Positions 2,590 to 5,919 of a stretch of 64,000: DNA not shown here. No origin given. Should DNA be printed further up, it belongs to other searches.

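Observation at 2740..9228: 2162-aa AglB (STT3) fused to ~1250 aa of repeated carboxypeptidase-regulatory-like/CARDB beta-sandwich domains, ending in a second membrane anchor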

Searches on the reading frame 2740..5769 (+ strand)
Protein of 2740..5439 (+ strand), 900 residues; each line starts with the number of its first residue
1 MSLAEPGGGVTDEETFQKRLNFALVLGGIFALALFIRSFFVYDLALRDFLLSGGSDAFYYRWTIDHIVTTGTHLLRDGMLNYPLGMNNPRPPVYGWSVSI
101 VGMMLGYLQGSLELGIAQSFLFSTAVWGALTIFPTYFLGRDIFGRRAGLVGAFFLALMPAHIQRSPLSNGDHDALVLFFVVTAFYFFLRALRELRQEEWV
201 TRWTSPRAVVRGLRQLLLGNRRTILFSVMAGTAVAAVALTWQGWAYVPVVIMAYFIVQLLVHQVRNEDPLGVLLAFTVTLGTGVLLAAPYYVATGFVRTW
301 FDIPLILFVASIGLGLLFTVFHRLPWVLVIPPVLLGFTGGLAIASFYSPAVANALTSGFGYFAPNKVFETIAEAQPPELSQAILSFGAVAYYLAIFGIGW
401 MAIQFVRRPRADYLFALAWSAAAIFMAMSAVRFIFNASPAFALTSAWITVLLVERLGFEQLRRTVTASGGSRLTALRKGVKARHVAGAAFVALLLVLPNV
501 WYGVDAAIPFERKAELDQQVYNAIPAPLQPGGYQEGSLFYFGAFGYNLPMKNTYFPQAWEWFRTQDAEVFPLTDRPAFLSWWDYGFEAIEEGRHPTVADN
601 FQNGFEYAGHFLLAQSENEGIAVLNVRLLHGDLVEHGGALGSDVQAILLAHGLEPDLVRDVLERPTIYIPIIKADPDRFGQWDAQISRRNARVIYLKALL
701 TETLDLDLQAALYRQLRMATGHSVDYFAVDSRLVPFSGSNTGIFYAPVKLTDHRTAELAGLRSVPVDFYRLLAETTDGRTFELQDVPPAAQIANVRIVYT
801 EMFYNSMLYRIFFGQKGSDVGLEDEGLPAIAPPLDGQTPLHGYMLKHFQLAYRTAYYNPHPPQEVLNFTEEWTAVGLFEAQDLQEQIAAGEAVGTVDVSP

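Call 50: predict_structure(alignment_id=A4)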
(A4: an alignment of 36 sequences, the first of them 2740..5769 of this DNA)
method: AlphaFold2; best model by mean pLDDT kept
length: 1010 residues; sequences in the alignment: 36
mean_pLDDT: 84.9   pTM: 0.79
mean pLDDT of the five models: 84.9, 83.2, 79.1, 78.9, 75.6
residues with pLDDT >= 90: 455; 70-90: 424; 50-70: 109; < 50: 22
segments of 3 or more residues with pLDDT < 50: 1-11, 356-364
pLDDT, mean of each block of 10 residues (from residue 1): 33 70 90 88 76 73 90 88 85 93 93 89 88 93 90 87 62 89 95 87 87 91 96 95 85 89 88 95 95 83 85 88 80 73 63 48 59 55 69 85 83 84 67 74 89 80 66 68 80 79 81 85 85 74 65 81 86 85 71 71 82 97 96 93 97 97 96 94 92 97 97 95 91 87 88 84 86 90 84 90 95 92 90 89 95 94 86 91 94 91 89 94 93 96 94 96 95 93 95 90 69
secondary structure, 60 per line:
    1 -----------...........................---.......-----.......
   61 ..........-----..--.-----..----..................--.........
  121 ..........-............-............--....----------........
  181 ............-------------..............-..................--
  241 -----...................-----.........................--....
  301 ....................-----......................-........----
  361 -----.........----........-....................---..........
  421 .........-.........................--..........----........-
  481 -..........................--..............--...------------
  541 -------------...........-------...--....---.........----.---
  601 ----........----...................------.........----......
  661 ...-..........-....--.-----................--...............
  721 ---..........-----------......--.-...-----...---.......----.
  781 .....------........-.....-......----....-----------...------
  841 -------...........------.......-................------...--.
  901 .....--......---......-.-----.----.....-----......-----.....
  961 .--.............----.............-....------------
elements in order (helices of 4 or more, strands of 3 or more residues): H12-38 H42-48 H54-70 H92-109 H112-130 H132-143 H145-156 H159-162 H173-192 H206-219 H221-238 H246-264 H270-294 H297-320 H326-347 H349-356 H366-374 H379-386 H388-407 H411-429 H431-455 H458-467 H472-479 H482-507 H510-523 H554-564 E577-580 H584-592 H605-612 H617-635 H642-650 H655-663 H665-674 H676-679 H688-703 H706-720 E724-730 H745-750 E755-757 E763-765 E769-775 E780-782 E792-799 H801-805 H807-812 H817-820 E848-858 H865-871 E873-876 H877-888 E895-897 H900-905 E908-913 E917-922 E935-939 E945-950 E956-961 E964-976 E981-993 H995-998

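Call 55: fold_search(model_id=the predicted structure, library=pdb)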
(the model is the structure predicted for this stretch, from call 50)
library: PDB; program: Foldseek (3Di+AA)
matches with E <= 10: 354; with E <= 0.001: 25
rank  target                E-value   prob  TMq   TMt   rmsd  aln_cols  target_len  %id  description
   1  7e9s_A                1.7e-23  1.00  0.57  0.65   8.2      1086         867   17  Archaeal oligosaccharyltransferase AglB from Archaeoglobus fulgidus in complex with an inhibitory peptide and a dolich (released 2021-09-08)
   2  3wak                  6.1e-23  1.00  0.56  0.64  12.9      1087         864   16  Crystal structure of the Archaeoglobus fulgidus oligosaccharyltransferase (O29867_ARCFU) in the apo form (released 2013-10-30)
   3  5gmy_A                1.7e-22  1.00  0.54  0.64   9.5      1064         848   15  Crystal structure of the Archaeoglobus fulgidus oligosaccharyltransferase (O29867_ARCFU) tethered with an acceptor pep (released 2017-02-01)
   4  3waj                  4.0e-21  1.00  0.52  0.65   9.7      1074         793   16  Crystal structure of the Archaeoglobus fulgidus oligosaccharyltransferase (O29867_ARCFU) complex with Zn and sulfate (released 2013-10-30)
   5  9n9j_I                1.1e-14  1.00  0.49  0.68   8.6       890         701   13  Structure of a GRP94 folding intermediate engaged with a CCDC134- and FKBP11-bound secretory translocon (released 2025-11-19)
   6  8b6l_I                1.1e-14  1.00  0.48  0.69   8.2       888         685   13  Subtomogram average of the human Sec61-TRAP-OSTA-translocon (released 2022-12-07)
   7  6s7o_A                5.7e-14  1.00  0.48  0.72   8.7       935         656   13  Cryo-EM structure of human oligosaccharyltransferase complex OST-A (released 2019-12-18)
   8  6s7t_A                7.9e-14  1.00  0.48  0.66   8.4       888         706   13  Cryo-EM structure of human oligosaccharyltransferase complex OST-B (released 2019-12-18)
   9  8age_A                1.2e-13  1.00  0.43  0.65  10.8       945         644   12  Structure of yeast oligosaccharylransferase complex with acceptor peptide bound (released 2022-12-07)
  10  7oci_F                1.3e-13  1.00  0.46  0.69   9.7       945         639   13  Cryo-EM structure of yeast Ost6p containing oligosaccharyltransferase complex (released 2022-02-16)
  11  8pn9_A                2.0e-13  1.00  0.47  0.69   8.7       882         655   13  Structure of human oligosaccharyltransferase OST-A complex bound to NGI-1 (released 2024-05-08)
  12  8agc_A                2.1e-13  1.00  0.48  0.67   8.8       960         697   14  Structure of yeast oligosaccharylransferase complex with lipid-linked oligosaccharide and non-acceptor peptide bound (released 2022-12-07)
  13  6c26_A                2.3e-13  1.00  0.44  0.65  11.6       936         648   12  The Cryo-EM structure of a eukaryotic oligosaccharyl transferase complex (released 2018-01-31)
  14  8agb_A                9.3e-13  1.00  0.45  0.68  11.1       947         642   13  Structure of yeast oligosaccharylransferase complex with lipid-linked oligosaccharide bound (released 2022-12-07)
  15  6ezn_F                1.2e-12  1.00  0.45  0.68  11.7       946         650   13  Cryo-EM structure of the yeast oligosaccharyltransferase (OST) complex (released 2018-01-17)
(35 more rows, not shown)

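Call 66: search_protein_representatives(protein=window:2740-5439:+)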
Query: 900 residues. Proteins with E-value up to 0.001 (for the whole library): 1220; up to 1e-10: 543; up to 1e-30: 298. The best 150 are listed.
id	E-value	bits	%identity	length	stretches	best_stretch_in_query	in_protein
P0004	0.0e+00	1570.0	76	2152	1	17-898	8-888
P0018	1.0e-295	999.9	53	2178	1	24-899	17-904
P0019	3.0e-291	985.2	51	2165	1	24-899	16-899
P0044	3.1e-283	958.7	51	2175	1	27-899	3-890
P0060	6.3e-281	951.0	50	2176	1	16-900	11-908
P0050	6.9e-281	950.9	48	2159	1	13-900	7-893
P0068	4.1e-274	928.5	49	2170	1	23-900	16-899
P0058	5.9e-274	927.9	45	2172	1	25-899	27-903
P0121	1.5e-271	920.0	67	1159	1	297-898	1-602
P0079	8.8e-262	887.7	49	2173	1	24-899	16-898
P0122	5.7e-258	875.1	49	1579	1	86-898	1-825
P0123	3.8e-250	849.2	44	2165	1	21-899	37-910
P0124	1.3e-244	830.8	46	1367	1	12-899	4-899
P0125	2.0e-242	823.6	44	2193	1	6-899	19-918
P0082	6.1e-239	812.1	46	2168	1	22-899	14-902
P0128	4.3e-231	786.1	45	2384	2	484-893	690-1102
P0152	1.3e-192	658.8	40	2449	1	21-883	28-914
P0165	1.8e-177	608.7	39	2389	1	24-887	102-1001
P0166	5.5e-177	607.1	38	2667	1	26-876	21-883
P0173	2.0e-165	568.8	37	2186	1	26-860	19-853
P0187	3.2e-155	535.1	40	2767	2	28-456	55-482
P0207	5.5e-137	474.7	31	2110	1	14-862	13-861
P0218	3.9e-127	442.1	37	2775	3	23-454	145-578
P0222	2.3e-124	433.0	31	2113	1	24-862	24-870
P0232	8.7e-119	414.5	40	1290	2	23-653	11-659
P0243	3.3e-111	389.4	37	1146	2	22-630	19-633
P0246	8.6e-110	384.7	37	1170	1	16-753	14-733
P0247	1.1e-108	381.0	36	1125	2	23-649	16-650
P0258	1.3e-101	357.7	36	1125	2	51-649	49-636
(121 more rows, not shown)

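Call 68: list_cluster_members(proteins=[P0246, P0243, P0207, P0187, P0166, P0152, P0165, P0222, P0173, P0128])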
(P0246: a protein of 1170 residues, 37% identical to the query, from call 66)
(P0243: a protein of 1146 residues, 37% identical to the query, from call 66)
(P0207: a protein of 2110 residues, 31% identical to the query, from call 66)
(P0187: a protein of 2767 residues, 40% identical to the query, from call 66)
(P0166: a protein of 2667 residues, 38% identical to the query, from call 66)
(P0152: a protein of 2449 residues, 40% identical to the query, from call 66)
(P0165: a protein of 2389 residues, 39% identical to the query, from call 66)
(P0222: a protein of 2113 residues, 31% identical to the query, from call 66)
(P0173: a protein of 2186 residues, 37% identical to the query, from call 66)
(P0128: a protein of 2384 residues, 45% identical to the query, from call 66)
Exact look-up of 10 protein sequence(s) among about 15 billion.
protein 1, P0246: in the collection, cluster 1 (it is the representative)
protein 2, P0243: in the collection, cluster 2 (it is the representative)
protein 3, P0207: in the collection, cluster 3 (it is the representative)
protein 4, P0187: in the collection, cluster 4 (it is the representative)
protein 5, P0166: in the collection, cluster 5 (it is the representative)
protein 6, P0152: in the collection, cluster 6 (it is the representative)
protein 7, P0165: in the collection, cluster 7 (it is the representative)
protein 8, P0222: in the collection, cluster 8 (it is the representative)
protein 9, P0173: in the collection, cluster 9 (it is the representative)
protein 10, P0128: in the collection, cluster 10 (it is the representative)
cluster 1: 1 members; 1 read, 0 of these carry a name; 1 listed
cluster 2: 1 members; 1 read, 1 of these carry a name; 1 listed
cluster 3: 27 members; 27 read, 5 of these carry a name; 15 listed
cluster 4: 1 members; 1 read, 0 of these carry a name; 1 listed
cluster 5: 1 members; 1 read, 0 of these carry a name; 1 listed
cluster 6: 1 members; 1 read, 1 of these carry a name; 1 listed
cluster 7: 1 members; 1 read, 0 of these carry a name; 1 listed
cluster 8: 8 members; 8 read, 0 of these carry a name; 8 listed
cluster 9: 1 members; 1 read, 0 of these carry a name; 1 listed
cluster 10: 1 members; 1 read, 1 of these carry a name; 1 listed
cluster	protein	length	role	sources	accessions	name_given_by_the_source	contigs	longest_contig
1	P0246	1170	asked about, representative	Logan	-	-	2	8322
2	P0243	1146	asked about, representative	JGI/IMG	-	dolichyl-diphosphooligosaccharide--protein glycosyltransferase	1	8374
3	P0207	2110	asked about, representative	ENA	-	-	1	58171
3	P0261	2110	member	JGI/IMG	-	asparagine N-glycosylation enzyme membrane subunit Stt3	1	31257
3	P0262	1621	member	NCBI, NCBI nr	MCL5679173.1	MAG: glycosyltransferase family 39 protein, partial [Candidatus Thermoplasmatota archaeon] | glycosyltransferase family 39 protein [Candidatus Thermoplasmatota archaeon]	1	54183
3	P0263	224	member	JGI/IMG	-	hypothetical protein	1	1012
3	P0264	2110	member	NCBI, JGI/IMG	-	dolichyl-diphosphooligosaccharide--protein glycosyltransferase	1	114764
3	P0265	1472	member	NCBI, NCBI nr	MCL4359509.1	MAG: carboxypeptidase regulatory-like domain-containing protein, partial [Candidatus ... | carboxypeptidase regulatory-like domain-containing protein [Candidatus Thermoplasmatota ...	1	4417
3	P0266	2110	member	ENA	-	-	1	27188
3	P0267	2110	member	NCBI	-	-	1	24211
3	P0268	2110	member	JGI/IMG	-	-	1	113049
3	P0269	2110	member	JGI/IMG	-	-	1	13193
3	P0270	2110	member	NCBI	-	-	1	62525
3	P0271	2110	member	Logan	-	-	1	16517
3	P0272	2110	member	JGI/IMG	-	-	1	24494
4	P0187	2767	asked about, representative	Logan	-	-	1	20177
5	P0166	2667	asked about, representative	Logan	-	-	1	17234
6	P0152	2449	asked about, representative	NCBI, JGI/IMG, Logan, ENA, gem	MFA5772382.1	MAG: carboxypeptidase regulatory-like domain-containing protein [Thermoplasmata archaeon]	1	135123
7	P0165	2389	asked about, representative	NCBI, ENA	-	-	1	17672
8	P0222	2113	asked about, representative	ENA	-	-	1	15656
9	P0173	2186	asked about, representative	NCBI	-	-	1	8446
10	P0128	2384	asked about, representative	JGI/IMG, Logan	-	dolichyl-diphosphooligosaccharide--protein glycosyltransferase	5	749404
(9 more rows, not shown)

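Call 74: find_encoding_contigs(protein=P0207, flank=6000, max_places=2)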
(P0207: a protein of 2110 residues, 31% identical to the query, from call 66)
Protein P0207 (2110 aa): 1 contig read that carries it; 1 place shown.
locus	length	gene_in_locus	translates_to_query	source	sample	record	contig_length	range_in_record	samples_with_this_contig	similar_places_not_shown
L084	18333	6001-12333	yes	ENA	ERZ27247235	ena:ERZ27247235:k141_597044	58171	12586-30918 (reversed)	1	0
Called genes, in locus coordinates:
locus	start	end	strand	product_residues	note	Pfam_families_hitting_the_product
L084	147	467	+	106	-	PF01402:RHH_1 (faint)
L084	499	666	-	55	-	-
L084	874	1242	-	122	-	PF01797:Y1_Tnp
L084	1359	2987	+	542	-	PF03484:B5, PF17759:tRNA_synthFbeta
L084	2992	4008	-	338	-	-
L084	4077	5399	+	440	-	PF00324:AA_permease, PF13520:AA_permease_2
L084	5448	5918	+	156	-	PF09821:AAA_assoc_C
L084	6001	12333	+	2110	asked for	PF02516:STT3 (weak), PF07210:DUF1416 (faint), PF13620:CarboxypepD_reg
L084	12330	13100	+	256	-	-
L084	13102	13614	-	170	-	PF18306:LDcluster4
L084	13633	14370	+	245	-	PF03587:EMG1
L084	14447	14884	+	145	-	PF08069:Ribosomal_S13_N, PF00312:Ribosomal_S15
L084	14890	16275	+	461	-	PF01368:DHH, PF02272:DHHA1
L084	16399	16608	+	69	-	-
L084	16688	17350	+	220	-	-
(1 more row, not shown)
